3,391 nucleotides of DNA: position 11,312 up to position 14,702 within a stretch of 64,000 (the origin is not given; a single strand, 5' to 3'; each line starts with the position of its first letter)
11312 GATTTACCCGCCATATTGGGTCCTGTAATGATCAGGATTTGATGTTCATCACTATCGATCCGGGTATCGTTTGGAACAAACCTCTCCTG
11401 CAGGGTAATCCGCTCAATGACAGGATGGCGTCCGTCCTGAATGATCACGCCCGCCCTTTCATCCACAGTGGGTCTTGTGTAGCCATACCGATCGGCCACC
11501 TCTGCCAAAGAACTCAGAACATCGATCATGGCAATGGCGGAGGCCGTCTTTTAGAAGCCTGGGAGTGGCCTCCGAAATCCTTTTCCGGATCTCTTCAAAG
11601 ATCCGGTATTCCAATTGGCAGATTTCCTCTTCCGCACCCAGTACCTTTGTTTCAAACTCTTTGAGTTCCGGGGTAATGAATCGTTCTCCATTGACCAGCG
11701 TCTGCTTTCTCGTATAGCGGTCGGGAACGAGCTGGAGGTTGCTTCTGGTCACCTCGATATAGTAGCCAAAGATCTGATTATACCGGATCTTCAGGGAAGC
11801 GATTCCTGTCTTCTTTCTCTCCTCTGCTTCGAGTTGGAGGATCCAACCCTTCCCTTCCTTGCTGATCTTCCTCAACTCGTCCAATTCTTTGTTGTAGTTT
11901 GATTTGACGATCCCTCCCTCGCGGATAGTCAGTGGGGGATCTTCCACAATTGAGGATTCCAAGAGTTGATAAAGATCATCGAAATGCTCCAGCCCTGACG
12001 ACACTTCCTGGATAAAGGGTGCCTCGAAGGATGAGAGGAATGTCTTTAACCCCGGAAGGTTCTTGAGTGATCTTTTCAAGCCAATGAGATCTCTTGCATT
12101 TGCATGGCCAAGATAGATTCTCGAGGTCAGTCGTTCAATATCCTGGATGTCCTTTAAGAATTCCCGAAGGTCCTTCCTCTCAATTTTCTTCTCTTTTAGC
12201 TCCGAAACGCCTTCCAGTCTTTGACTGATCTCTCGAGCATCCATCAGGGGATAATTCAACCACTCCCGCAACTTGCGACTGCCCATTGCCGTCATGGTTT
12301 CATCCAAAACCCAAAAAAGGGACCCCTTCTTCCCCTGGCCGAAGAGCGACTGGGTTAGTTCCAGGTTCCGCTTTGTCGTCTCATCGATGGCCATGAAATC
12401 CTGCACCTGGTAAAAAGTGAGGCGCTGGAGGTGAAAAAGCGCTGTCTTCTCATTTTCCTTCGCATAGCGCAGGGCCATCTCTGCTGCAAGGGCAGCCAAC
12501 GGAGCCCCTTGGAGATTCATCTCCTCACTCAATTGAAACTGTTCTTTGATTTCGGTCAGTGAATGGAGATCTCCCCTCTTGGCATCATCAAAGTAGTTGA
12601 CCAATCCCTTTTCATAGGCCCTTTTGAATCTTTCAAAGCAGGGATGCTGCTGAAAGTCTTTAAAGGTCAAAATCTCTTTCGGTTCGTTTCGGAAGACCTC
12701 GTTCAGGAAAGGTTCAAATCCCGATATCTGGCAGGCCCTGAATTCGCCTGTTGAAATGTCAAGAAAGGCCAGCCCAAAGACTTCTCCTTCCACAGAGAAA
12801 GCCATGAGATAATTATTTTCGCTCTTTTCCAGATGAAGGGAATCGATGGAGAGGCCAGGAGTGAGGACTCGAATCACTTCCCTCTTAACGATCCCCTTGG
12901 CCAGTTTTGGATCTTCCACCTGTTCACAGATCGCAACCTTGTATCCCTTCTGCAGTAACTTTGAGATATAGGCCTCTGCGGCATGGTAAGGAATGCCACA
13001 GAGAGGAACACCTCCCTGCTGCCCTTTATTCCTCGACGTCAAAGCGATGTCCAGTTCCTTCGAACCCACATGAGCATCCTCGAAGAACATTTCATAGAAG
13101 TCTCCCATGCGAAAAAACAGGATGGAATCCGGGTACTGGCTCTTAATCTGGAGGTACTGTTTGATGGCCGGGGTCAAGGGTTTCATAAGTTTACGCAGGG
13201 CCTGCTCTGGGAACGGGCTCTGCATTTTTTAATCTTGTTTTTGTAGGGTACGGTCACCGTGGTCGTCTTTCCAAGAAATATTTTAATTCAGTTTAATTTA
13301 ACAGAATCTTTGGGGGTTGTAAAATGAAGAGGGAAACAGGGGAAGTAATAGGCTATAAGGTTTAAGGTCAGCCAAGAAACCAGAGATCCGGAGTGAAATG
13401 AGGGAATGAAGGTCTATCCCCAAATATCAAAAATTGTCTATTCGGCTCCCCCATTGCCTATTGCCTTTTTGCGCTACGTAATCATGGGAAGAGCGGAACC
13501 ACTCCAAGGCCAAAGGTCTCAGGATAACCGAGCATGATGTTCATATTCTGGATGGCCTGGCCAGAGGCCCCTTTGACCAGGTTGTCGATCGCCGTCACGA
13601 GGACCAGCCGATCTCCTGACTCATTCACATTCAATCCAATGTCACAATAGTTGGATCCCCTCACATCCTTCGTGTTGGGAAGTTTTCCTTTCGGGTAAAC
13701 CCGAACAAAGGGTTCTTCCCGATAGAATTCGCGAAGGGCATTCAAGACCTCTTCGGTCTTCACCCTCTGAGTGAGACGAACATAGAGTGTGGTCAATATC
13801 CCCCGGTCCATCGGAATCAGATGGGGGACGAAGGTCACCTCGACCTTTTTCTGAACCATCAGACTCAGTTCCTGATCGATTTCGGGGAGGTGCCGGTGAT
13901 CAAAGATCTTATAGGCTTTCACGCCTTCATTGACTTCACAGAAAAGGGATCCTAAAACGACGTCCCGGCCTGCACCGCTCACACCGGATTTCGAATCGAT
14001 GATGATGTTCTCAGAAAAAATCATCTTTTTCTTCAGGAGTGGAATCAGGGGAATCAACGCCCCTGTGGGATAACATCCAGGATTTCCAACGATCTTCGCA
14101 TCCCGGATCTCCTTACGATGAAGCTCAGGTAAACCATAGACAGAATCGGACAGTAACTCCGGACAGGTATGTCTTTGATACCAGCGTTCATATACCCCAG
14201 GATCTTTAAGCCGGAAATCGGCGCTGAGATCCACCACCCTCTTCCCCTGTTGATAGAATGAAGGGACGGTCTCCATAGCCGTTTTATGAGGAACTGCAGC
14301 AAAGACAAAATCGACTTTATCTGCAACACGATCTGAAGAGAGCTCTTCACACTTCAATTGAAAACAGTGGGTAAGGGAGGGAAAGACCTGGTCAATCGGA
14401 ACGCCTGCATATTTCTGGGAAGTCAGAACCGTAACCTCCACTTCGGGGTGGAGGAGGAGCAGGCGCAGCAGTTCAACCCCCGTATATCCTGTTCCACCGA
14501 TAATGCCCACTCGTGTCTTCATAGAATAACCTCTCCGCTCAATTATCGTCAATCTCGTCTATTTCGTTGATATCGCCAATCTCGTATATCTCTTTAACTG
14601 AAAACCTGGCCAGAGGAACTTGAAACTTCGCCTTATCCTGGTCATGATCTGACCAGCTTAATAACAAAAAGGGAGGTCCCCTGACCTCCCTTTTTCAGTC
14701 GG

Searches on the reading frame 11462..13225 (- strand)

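Call 63: search_protein_families(library=pfam, proteins=[window:11462-13225:-], max_evalue=0.00001)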
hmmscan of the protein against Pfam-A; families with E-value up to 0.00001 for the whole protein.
window:11462-13225:- (588 aa): 4 families
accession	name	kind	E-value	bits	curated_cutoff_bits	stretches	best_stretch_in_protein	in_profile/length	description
PF05192.23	MutS_III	-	5.3e-48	164.4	34.1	1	284-558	2-178/194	MutS domain III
PF01624.25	MutS_I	-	3.7e-45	153.2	20.6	1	18-128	1-111/113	MutS domain I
PF05190.23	MutS_IV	-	9.2e-32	109.6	22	1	443-534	1-92/92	MutS family domain IV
PF05188.22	MutS_II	-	4.4e-17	63.2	25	1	138-267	1-133/133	MutS domain II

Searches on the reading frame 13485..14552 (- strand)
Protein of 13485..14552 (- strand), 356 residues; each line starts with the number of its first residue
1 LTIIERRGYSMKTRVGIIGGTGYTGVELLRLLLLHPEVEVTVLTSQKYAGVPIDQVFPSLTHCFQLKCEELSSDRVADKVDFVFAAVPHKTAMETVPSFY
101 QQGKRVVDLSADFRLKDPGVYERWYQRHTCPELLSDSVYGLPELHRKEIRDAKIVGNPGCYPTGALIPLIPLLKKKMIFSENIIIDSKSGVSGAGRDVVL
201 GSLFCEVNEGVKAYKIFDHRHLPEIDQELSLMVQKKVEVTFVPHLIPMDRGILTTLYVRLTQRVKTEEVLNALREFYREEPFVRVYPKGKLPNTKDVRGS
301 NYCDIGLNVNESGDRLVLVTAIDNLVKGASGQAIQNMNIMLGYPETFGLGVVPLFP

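Call 63: search_protein_families(library=pfam, proteins=[window:13485-14552:-], max_evalue=0.00001)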
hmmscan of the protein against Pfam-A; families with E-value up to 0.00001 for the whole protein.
window:13485-14552:- (356 aa): 3 families
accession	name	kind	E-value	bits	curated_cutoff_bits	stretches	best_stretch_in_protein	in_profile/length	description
PF22698.1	Semialdhyde_dhC_1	-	6.9e-63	211.8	27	1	160-324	1-165/165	Semialdehyde dehydrogenase, dimerisation domain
PF01118.30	Semialdhyde_dh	-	9e-33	113.7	26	1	14-152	1-121/121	Semialdehyde dehydrogenase, NAD binding domain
PF02774.23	Semialdhyde_dhC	-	5.2e-27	95.6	26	1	169-327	1-184/184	Semialdehyde dehydrogenase, dimerisation domain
